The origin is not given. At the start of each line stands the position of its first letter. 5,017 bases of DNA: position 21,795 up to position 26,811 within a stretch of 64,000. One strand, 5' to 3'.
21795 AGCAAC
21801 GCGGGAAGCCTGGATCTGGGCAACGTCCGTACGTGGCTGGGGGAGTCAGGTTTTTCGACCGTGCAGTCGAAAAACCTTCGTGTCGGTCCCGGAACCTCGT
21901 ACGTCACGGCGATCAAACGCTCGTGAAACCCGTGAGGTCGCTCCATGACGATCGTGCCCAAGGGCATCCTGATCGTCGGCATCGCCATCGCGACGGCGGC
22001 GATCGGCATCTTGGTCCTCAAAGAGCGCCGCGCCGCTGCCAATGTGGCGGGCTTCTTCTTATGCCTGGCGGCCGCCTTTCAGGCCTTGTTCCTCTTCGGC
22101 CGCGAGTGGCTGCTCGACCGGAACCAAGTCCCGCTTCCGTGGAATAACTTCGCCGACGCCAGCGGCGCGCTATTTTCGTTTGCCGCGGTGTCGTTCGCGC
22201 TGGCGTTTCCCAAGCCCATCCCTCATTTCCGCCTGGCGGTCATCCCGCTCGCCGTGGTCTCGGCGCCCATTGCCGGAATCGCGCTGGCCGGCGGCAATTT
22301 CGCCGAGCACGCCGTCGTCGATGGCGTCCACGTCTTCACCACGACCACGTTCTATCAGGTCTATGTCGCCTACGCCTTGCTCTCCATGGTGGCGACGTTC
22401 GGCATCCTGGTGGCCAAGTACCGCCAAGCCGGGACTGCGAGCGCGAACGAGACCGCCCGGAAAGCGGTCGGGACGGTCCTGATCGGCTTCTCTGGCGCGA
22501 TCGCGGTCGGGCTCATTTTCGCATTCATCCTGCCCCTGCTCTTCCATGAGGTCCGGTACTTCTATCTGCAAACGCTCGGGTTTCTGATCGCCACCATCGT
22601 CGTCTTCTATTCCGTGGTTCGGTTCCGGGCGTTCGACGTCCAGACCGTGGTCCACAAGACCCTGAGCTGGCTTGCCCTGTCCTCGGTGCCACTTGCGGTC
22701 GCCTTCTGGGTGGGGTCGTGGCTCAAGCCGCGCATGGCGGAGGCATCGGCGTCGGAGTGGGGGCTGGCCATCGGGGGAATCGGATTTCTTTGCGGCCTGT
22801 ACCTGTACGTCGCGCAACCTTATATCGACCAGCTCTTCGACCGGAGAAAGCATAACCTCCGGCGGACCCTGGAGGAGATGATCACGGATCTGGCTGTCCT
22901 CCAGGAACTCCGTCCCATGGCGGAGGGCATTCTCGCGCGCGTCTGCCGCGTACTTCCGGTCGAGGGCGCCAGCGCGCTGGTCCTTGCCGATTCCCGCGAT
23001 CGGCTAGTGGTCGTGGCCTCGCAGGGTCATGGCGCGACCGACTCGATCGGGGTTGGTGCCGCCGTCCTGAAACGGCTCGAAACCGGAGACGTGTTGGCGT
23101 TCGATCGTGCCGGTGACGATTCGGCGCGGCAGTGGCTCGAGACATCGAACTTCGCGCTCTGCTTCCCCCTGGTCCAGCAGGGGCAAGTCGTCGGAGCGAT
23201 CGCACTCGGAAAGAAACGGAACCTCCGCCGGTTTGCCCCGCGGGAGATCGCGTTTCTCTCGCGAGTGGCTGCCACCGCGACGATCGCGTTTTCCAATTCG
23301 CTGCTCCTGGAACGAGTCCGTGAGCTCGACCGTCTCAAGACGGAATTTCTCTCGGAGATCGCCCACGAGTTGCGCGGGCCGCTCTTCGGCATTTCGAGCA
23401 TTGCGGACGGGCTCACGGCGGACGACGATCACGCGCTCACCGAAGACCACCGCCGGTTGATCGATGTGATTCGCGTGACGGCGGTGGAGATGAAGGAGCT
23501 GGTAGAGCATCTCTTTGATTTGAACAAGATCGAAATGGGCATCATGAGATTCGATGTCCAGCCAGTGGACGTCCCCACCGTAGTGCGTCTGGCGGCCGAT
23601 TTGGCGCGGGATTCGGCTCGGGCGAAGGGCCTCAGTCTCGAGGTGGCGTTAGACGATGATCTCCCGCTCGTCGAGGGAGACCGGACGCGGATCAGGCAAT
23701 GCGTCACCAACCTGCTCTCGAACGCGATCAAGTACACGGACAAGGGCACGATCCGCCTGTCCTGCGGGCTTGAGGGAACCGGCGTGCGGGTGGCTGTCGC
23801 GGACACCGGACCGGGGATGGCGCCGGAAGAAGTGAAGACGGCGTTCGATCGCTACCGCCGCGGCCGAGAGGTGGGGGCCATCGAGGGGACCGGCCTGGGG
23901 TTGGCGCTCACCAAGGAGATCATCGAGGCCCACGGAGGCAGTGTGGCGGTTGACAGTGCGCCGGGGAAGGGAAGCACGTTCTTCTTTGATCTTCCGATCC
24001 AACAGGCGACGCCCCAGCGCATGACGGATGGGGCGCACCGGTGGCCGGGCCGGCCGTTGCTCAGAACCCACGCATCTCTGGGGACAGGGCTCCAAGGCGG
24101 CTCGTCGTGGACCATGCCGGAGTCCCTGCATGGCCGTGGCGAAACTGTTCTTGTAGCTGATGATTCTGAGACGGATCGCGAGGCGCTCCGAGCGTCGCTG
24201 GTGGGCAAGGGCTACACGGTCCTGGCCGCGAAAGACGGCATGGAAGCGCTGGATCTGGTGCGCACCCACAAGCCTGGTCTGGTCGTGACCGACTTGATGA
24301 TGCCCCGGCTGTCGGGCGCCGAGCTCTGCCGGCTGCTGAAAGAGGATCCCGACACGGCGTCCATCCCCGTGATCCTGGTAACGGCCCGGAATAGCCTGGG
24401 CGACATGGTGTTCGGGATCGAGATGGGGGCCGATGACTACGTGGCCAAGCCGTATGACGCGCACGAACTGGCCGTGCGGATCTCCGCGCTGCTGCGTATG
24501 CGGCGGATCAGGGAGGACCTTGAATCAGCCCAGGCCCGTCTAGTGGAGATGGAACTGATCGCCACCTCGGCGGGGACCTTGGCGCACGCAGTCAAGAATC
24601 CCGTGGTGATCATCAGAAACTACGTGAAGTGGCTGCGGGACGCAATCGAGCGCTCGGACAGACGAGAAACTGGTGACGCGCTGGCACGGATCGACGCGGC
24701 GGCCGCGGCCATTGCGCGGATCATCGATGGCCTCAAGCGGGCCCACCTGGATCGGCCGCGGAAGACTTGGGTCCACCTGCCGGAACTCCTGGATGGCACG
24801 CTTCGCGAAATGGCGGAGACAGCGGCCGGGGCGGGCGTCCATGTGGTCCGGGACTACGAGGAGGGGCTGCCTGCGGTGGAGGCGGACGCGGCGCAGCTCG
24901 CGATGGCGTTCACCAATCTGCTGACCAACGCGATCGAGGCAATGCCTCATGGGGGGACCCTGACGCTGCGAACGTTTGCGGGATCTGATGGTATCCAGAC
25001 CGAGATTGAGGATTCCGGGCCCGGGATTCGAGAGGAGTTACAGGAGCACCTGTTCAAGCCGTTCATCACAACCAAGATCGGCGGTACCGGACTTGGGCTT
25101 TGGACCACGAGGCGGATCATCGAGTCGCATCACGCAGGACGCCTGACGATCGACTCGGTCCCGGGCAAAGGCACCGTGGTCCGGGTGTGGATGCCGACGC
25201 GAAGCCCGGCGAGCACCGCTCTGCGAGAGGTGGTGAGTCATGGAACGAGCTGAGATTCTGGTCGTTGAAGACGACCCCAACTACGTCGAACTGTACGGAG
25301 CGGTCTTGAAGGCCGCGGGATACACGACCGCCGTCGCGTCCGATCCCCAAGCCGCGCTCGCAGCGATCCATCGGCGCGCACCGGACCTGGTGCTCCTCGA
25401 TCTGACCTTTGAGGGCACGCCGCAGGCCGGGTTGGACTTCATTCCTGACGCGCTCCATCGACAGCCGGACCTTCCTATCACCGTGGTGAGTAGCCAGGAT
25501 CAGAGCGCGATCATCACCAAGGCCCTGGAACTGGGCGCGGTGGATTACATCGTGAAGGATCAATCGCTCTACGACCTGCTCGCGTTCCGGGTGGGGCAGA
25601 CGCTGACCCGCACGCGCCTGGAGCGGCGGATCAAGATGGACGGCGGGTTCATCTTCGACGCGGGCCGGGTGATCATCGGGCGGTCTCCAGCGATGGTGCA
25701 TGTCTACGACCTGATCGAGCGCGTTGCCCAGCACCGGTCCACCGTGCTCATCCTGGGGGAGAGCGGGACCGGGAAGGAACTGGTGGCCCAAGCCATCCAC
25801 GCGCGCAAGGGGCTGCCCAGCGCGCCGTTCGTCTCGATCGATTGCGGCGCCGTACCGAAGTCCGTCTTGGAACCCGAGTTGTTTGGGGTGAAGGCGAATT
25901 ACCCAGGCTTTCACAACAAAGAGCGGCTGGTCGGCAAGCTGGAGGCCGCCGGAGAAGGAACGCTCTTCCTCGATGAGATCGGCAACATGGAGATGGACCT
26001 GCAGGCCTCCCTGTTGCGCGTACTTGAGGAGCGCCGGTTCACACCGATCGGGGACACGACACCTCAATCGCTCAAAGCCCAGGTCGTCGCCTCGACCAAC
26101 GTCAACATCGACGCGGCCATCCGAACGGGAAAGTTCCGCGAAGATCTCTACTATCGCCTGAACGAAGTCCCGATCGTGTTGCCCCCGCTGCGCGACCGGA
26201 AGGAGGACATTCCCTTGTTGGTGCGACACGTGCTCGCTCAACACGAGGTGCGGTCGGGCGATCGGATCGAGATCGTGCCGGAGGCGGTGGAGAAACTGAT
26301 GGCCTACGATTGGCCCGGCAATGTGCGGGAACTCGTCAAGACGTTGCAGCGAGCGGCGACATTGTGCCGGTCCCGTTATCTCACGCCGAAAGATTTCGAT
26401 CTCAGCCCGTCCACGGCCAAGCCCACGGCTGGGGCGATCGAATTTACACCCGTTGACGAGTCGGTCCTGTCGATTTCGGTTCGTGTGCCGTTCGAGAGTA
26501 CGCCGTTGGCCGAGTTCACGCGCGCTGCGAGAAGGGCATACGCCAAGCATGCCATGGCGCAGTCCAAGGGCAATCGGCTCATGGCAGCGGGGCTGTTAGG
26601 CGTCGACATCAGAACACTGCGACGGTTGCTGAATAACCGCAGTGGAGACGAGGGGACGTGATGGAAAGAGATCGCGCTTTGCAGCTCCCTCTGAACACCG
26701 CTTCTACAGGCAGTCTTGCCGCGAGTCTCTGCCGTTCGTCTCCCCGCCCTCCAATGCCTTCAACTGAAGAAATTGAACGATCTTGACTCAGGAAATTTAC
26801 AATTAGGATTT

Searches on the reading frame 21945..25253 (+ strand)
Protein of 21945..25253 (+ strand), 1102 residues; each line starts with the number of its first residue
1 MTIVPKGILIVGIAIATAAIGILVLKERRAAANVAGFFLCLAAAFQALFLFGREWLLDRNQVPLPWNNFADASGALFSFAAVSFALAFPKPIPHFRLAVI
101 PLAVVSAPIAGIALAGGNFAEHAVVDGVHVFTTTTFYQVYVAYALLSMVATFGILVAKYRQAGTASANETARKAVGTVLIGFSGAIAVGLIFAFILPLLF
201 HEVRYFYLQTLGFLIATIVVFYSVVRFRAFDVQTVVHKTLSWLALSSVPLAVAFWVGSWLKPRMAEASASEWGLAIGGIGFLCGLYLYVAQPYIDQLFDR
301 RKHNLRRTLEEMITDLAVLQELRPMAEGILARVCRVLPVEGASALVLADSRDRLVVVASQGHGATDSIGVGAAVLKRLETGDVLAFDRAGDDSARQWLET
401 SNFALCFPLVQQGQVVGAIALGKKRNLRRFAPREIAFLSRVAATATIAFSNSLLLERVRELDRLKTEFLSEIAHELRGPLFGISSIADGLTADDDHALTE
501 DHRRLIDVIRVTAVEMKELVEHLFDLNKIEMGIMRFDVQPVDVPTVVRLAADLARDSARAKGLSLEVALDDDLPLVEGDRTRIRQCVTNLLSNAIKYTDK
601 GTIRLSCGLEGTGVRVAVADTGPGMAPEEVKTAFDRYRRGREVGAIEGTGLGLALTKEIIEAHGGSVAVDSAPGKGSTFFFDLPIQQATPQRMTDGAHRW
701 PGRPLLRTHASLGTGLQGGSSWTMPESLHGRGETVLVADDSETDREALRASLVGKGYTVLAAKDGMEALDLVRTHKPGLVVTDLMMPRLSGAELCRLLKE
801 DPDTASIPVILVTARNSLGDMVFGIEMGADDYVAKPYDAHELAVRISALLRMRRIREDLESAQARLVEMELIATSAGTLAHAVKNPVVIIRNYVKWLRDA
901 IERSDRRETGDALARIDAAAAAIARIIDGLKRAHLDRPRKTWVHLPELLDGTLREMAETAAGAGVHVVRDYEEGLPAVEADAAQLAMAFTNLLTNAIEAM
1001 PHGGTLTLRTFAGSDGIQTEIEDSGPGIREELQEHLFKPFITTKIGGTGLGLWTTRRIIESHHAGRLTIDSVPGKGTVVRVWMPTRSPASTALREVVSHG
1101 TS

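Call 7: search_protein_families(library=pfam, proteins=[window:21945-25253:+], max_evalue=0.01)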
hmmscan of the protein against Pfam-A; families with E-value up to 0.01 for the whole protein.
window:21945-25253:+ (1102 aa): 7 families
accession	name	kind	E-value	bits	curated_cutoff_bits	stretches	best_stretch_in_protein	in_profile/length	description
PF02518.31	HATPase_c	-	1.2e-53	180.7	26.4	2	578-686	1-110/111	Histidine kinase-, DNA gyrase B-, and HSP90-like ATPase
PF00072.30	Response_reg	-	5.4e-26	91.4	30.2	1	735-846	1-110/111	Response regulator receiver domain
PF00512.31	HisKA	-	7.8e-17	61.5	26.9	2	465-531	2-65/66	His Kinase A (phospho-acceptor) domain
PF13581.12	HATPase_c_2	-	3.5e-13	50.1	27.4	2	551-661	12-110/127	Histidine kinase-like ATPase domain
PF13185.12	GAF_2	-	1.1e-08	35.8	28.6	1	325-449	7-135/136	GAF domain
PF01590.32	GAF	-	1.9e-08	35.3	22.4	1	325-448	5-132/133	GAF domain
PF13492.12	GAF_3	-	2.9e-05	24.9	27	1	325-448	5-126/129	GAF domain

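Call 8: search_protein_families(library=padloc, proteins=[window:21945-25253:+], max_evalue=0.001)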
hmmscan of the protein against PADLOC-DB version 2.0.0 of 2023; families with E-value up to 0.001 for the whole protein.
window:21945-25253:+ (1102 aa): 0 families

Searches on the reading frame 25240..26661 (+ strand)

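Call 7: search_protein_families(library=pfam, proteins=[window:25240-26661:+], max_evalue=0.01)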
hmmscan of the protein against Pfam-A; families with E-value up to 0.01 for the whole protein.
window:25240-26661:+ (473 aa): 12 families
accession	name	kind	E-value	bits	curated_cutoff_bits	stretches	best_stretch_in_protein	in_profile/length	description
PF00158.32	Sigma54_activat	-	1.1e-54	185.1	20.2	1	145-312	1-167/168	Sigma-54 interaction domain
PF25601.1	AAA_lid_14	-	1.2e-21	76.7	27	1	318-392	1-76/87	AAA+ ATPase lid domain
PF14532.12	Sigma54_activ_2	-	3.6e-20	73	25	1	146-317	1-138/138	Sigma-54 interaction domain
PF00072.30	Response_reg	-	2e-19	70.2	30.2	1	6-114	1-107/111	Response regulator receiver domain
PF07728.20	AAA_5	-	2.4e-06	28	22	1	169-287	2-122/139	AAA domain (dynein-related subfamily)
PF07724.20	AAA_2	-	3.3e-06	27.7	27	1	167-295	4-132/166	AAA domain (Cdc48 subfamily)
PF13191.12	AAA_16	-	0.00038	21.4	32.6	1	146-189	3-47/167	AAA ATPase domain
PF00004.35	AAA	-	0.00062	20.7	21.2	1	169-304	1-128/131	ATPase family associated with various cellular activities (AAA)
PF02954.25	HTH_8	-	0.002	18.2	22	1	436-462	11-37/42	Bacterial regulatory protein, Fis family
PF20030.5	bpMoxR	-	0.0047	16.5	27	0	242-293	101-152/205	MoxR domain in the MoxR-vWA-beta-propeller ternary systems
PF01078.27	Mg_chelatase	-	0.0062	16.4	20.3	0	231-267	99-135/207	Magnesium chelatase, subunit ChlI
PF16816.10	DotD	-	0.007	16.9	27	0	338-373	30-65/121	DotD protein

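Call 8: search_protein_families(library=padloc, proteins=[window:25240-26661:+], max_evalue=0.001)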
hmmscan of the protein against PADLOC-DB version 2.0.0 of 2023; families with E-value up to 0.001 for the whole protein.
window:25240-26661:+ (473 aa): 5 families
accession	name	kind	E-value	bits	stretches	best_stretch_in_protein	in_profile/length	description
PDLC01995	RtcR_PspF2--CARF_AAA_HTH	-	1.7e-84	282.7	1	143-465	167-476/481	-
PDLC01993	RtcR--CARF_AAA_HTH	-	9.9e-46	154.2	1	145-382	182-428/523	-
PDLC01994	RtcR_PspF1--CARF_AAA_HTH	-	1.7e-40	137.5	1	135-464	162-465/468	-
PDLC00405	SduA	-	5.5e-08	30.7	1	4-112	7-123/323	DUF4263 domain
PDLC04055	PD-T4-6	-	0.00029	17.7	1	4-94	366-456/496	-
